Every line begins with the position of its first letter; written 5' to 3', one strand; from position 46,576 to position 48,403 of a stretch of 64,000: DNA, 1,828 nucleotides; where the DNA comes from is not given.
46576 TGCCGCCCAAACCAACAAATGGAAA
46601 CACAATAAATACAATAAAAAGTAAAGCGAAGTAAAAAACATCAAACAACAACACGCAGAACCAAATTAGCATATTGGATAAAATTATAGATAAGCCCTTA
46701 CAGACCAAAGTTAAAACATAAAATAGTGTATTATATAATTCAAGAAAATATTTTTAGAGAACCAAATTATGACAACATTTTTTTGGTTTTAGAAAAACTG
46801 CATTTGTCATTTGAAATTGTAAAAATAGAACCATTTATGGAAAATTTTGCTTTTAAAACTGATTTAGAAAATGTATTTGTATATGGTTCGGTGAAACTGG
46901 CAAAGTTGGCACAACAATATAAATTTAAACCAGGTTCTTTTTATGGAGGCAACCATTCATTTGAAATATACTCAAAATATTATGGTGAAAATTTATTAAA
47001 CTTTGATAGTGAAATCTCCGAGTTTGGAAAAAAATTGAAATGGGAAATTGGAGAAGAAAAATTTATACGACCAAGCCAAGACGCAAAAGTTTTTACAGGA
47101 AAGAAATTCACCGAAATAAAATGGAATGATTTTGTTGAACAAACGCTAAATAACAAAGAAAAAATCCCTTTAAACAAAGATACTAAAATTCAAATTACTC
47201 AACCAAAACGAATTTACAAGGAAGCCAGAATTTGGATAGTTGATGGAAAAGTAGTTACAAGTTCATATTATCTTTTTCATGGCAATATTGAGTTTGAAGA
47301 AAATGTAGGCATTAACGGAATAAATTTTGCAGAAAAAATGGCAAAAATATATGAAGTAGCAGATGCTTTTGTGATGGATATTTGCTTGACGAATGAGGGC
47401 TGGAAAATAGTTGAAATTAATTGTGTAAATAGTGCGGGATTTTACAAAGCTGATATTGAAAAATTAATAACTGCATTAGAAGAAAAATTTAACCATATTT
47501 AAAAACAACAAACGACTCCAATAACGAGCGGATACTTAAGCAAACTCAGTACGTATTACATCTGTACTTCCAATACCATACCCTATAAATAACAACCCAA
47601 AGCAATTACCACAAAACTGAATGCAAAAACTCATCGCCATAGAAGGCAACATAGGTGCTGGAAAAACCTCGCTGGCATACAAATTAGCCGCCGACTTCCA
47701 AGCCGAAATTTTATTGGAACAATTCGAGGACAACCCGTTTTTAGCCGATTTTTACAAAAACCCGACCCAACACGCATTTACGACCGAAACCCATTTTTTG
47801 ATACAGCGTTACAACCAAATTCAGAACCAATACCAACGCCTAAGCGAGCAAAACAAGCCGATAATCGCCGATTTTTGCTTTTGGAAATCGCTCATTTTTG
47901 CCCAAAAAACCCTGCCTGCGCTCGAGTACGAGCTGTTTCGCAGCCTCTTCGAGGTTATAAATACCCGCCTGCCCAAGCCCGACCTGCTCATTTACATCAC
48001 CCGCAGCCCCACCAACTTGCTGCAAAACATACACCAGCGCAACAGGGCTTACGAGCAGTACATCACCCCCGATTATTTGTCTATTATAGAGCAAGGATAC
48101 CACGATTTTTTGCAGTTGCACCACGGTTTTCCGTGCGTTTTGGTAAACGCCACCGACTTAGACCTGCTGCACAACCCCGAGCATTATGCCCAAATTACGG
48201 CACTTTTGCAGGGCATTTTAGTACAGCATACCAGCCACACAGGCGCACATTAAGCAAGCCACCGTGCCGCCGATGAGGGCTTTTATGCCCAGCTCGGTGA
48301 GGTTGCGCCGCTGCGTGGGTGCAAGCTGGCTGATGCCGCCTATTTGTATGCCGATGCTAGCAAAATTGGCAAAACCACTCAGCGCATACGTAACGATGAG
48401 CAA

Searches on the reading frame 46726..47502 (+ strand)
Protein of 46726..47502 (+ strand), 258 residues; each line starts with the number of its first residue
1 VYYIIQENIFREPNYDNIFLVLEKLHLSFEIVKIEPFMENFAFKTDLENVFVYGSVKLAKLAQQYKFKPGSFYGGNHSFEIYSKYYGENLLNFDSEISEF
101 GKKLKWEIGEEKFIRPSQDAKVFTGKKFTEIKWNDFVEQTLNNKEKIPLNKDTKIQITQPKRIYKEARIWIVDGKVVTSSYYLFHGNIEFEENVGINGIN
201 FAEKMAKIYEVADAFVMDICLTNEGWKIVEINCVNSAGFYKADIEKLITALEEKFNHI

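Call 4: search_protein_families(library=pfam, proteins=[window:46726-47502:+], max_evalue=0.1)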
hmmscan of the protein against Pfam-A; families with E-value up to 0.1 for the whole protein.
window:46726-47502:+ (258 aa): 2 families
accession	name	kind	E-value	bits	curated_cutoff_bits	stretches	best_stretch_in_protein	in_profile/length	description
PF14243.11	R2K_3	-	6.2e-22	79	26.3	1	111-251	43-169/169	ATP-grasp domain, R2K clade family 3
PF18299.6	R2K_2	-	3.8e-14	53.2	26.2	1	104-246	14-143/147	ATP-grasp domain, R2K clade family 2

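Call 5: search_protein_families(library=padloc, proteins=[window:46726-47502:+], max_evalue=1)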
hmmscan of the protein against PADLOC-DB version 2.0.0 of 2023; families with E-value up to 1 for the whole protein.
window:46726-47502:+ (258 aa): 0 families

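Call 6: search_protein_families(library=ncbifam, proteins=[window:46726-47502:+], max_evalue=1)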
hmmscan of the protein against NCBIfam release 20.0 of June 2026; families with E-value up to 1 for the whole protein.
window:46726-47502:+ (258 aa): 0 families

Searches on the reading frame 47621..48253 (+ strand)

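Call 4: search_protein_families(library=pfam, proteins=[window:47621-48253:+], max_evalue=0.1)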
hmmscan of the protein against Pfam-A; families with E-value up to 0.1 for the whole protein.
window:47621-48253:+ (210 aa): 11 families
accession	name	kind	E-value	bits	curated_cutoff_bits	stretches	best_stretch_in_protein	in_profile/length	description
PF01712.25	dNK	-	5.1e-35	121.5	27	1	5-194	1-196/203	Deoxynucleoside kinase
PF02223.23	Thymidylate_kin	-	4.8e-07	30.1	27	1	7-164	1-163/185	Thymidylate kinase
PF13671.12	AAA_33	-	0.0027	18.4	27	1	4-145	1-123/143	AAA domain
PF09848.15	SLFN-g3_helicase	-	0.0041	16.9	24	0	3-79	2-81/354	Schlafen group 3, DNA/RNA helicase domain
PF05729.18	NACHT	-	0.0086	16.4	26.7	1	4-73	2-71/167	NACHT domain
PF20720.3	nSTAND3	-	0.0099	16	27.2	1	2-29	17-44/155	Novel STAND NTPase 3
PF13521.12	AAA_28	-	0.01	16.5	27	1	5-97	2-93/164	AAA domain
PF02367.23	TsaE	-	0.02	15.3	26.6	1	3-28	22-47/128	Threonylcarbamoyl adenosine biosynthesis protein TsaE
PF13173.12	AAA_14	-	0.025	15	27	1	3-74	3-84/129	AAA domain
PF24883.2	NPHP3_N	-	0.067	13.8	24.8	0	3-77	23-89/164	Nephrocystin 3, N-terminal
PF00910.28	RNA_helicase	-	0.083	13.8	21.5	0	6-48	2-38/105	RNA helicase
